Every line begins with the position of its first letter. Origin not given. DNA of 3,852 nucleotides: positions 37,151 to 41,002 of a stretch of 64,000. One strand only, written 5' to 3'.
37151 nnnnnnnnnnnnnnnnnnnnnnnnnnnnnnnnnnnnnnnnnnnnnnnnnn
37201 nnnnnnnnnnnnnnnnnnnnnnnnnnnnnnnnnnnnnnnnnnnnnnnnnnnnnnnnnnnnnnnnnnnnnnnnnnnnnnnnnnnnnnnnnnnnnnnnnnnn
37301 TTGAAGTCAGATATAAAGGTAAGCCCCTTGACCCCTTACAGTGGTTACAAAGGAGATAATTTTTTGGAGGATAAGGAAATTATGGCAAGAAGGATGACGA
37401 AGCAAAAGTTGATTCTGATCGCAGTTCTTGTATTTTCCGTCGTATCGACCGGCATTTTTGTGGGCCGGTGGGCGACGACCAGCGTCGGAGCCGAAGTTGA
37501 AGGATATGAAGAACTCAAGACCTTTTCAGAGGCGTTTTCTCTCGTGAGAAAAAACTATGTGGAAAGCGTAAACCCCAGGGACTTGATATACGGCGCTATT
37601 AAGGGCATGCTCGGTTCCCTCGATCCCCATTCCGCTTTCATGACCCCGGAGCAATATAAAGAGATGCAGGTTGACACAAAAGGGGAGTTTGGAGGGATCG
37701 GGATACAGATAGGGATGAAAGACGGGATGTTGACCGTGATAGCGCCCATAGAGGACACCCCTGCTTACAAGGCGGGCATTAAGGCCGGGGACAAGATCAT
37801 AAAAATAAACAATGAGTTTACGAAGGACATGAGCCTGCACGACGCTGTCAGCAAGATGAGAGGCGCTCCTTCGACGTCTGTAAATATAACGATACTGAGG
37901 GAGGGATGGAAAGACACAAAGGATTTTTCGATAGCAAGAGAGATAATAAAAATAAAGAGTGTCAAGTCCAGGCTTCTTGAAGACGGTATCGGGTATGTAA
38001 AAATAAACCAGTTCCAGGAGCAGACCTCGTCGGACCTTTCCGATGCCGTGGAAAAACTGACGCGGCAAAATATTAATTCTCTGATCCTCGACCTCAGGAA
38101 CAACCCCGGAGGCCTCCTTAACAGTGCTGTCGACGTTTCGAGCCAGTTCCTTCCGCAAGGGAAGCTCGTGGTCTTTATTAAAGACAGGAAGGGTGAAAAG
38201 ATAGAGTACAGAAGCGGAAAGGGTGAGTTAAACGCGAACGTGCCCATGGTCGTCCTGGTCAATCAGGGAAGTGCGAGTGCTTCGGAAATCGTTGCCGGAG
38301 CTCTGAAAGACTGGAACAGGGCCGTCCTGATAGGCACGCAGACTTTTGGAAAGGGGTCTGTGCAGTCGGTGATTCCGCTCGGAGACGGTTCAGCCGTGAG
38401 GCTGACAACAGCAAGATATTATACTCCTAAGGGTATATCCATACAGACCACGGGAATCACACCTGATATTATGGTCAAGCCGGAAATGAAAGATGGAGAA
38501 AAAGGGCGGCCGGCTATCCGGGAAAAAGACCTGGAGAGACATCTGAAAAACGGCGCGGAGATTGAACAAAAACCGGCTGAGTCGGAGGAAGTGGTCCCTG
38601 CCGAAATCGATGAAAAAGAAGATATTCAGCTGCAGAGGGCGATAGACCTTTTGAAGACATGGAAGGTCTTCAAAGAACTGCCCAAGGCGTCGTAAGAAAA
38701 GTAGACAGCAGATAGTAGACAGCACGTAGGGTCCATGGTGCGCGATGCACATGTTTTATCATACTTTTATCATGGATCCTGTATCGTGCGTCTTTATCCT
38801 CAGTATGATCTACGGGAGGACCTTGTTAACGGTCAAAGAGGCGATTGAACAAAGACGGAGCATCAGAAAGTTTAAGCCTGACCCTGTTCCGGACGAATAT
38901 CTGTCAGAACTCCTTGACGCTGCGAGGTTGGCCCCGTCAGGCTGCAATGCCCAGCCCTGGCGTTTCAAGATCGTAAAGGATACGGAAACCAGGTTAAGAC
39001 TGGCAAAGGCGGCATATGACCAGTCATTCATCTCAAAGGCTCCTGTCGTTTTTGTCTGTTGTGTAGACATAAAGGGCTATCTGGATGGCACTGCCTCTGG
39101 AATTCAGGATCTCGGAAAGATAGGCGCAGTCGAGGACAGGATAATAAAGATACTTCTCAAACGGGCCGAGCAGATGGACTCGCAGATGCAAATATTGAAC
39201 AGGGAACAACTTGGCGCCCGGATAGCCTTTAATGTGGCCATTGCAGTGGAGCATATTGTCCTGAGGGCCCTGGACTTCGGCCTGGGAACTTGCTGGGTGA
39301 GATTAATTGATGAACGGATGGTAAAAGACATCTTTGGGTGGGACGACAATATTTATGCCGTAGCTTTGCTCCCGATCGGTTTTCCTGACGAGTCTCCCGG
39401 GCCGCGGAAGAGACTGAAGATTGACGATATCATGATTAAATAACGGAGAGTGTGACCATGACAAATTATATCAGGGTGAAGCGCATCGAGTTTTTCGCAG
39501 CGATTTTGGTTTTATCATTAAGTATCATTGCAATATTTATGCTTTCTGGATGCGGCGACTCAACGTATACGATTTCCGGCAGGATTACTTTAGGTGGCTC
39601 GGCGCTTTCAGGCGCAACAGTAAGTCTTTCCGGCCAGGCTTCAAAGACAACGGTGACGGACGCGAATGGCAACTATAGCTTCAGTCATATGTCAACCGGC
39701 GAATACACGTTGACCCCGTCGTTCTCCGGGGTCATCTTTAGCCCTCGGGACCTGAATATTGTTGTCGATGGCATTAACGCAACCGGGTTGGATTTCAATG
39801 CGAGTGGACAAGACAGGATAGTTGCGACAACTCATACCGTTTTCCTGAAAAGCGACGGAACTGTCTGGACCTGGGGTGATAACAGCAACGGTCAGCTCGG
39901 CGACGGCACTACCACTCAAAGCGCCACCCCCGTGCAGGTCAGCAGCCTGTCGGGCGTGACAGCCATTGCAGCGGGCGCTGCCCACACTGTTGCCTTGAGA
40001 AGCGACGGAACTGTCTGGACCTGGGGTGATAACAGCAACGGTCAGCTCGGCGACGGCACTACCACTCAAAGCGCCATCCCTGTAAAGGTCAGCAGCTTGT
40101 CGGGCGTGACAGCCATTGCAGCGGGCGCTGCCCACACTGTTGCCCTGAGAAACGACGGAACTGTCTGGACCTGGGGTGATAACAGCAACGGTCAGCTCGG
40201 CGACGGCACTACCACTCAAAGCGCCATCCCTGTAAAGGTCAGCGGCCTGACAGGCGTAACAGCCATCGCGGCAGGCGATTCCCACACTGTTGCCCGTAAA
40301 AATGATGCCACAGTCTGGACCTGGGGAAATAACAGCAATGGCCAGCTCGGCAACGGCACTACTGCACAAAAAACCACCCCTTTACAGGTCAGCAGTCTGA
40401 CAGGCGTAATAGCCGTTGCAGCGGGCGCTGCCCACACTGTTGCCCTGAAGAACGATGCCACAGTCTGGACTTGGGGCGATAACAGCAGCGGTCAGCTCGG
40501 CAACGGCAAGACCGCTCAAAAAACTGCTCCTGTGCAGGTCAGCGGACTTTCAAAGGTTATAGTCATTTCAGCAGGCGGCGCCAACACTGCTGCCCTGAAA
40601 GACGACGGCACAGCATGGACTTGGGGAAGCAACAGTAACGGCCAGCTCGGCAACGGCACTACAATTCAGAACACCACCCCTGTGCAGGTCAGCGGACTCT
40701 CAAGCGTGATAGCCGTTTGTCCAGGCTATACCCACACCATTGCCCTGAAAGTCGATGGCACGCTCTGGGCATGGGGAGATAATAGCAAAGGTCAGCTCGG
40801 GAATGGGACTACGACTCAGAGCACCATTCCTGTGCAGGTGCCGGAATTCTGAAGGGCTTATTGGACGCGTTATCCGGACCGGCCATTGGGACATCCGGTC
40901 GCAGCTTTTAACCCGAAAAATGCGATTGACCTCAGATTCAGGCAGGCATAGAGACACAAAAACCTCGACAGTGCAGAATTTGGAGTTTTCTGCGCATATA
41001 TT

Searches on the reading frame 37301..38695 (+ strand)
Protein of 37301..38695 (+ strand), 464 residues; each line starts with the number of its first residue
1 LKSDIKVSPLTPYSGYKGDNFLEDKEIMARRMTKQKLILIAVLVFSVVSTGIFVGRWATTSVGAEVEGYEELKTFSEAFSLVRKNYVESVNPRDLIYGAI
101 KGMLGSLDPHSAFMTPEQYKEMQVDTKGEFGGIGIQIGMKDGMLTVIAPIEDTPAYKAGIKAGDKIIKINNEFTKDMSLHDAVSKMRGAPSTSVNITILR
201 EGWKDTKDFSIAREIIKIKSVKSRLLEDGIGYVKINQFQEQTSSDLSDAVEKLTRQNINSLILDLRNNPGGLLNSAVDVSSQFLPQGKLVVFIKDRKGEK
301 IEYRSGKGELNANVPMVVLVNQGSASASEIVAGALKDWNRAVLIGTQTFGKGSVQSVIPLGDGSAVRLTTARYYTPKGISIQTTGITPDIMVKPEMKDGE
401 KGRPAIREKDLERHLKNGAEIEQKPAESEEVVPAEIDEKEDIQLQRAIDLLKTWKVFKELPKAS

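Call 69: search_protein_families(library=pfam, proteins=[window:37301-38695:+], max_evalue=0.00001)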
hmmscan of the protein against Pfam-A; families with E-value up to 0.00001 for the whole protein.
window:37301-38695:+ (464 aa): 5 families
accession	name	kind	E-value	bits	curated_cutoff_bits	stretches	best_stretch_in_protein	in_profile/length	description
PF03572.23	Peptidase_S41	-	7.8e-60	201.6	24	1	230-391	2-164/165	Peptidase family S41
PF17820.7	PDZ_6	-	9.5e-12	44.9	27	1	146-200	2-54/54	PDZ domain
PF22694.1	CtpB_N-like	-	2.6e-11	44.2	27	1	69-116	35-83/85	Activating protease CtpB N-terminal domain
PF13180.12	PDZ_2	-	4.3e-11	43.4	27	1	131-204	1-73/80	PDZ domain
PF00595.29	PDZ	-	4e-10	40.4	23.2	1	129-198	8-80/81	PDZ domain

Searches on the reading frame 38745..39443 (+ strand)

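Call 11: search_protein_families(library=pfam, proteins=[window:38745-39443:+], max_evalue=0.01)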
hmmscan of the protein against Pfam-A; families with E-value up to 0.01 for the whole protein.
window:38745-39443:+ (232 aa): 2 families
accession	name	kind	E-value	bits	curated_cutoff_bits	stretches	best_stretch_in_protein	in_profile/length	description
PF00881.29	Nitroreductase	-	1.9e-31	109.9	23.5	1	34-212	1-166/167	Nitroreductase family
PF14512.11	TM1586_NiRdase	-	1.8e-16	60.9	27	2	51-84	158-191/215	Putative TM nitroreductase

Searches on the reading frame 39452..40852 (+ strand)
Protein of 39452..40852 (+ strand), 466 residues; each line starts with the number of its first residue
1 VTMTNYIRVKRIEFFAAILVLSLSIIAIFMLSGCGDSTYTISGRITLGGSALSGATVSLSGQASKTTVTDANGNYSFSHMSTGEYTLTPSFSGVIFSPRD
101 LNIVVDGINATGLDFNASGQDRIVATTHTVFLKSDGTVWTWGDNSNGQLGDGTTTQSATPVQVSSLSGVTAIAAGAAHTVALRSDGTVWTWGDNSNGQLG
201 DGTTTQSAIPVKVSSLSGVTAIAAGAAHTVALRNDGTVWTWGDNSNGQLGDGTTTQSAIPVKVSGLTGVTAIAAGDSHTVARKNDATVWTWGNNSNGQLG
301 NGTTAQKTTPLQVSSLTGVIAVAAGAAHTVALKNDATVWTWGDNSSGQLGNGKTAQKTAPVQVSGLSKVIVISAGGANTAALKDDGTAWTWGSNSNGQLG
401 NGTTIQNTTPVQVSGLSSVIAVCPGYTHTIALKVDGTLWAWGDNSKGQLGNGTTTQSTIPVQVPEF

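Call 11: search_protein_families(library=pfam, proteins=[window:39452-40852:+], max_evalue=0.01)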
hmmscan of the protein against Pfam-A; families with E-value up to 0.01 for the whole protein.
window:39452-40852:+ (466 aa): 13 families
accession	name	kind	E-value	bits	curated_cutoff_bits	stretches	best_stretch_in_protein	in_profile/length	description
PF00415.24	RCC1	-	2.8e-103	338.8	21.7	7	185-232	1-50/50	Regulator of chromosome condensation (RCC1) repeat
PF25390.1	WD40_RLD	-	1.6e-97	327.5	150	2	126-423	40-355/363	RCC1-like domain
PF13540.12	RCC1_2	-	6.4e-76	248.9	22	7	169-198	1-30/30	Regulator of chromosome condensation (RCC1) repeat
PF25384.1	Alsin_RLD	-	1.9e-30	106.9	100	5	135-206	241-314/405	Alsin RCC1-like domain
PF13620.12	CarboxypepD_reg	-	1.3e-11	45.1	32.3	1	40-115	1-79/82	Carboxypeptidase regulatory-like domain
PF13715.12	CarbopepD_reg_2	-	3.6e-09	37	32.2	1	41-94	1-55/88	CarboxypepD_reg-like domain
PF18166.6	pP_pnuc_2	-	3.5e-07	30.8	25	0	390-435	72-117/122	Predicted pPIWI-associating nuclease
PF17210.9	SdrD_B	-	2.3e-06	28.2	29.7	1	50-90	22-65/112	SdrD B-like domain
PF25401.1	PH_27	-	0.00018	22.3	27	0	151-186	37-72/110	Kinetoplastid PH-like domain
PF09430.16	EMC7_beta-sandw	-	0.00033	21.3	26.6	1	52-107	7-62/122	ER membrane protein complex subunit 7, beta-sandwich domain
PF17802.7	SpaA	-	0.0029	18.2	23.1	1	49-88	13-57/91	Prealbumin-like fold domain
PF20598.4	DUF6795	-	0.0056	17.4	27.4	0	41-82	1-48/103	Domain of unknown function (DUF6795)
PF23193.1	NOMO_3rd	-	0.0057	17.1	27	1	63-92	58-87/120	NOMO third transthyretin-like domain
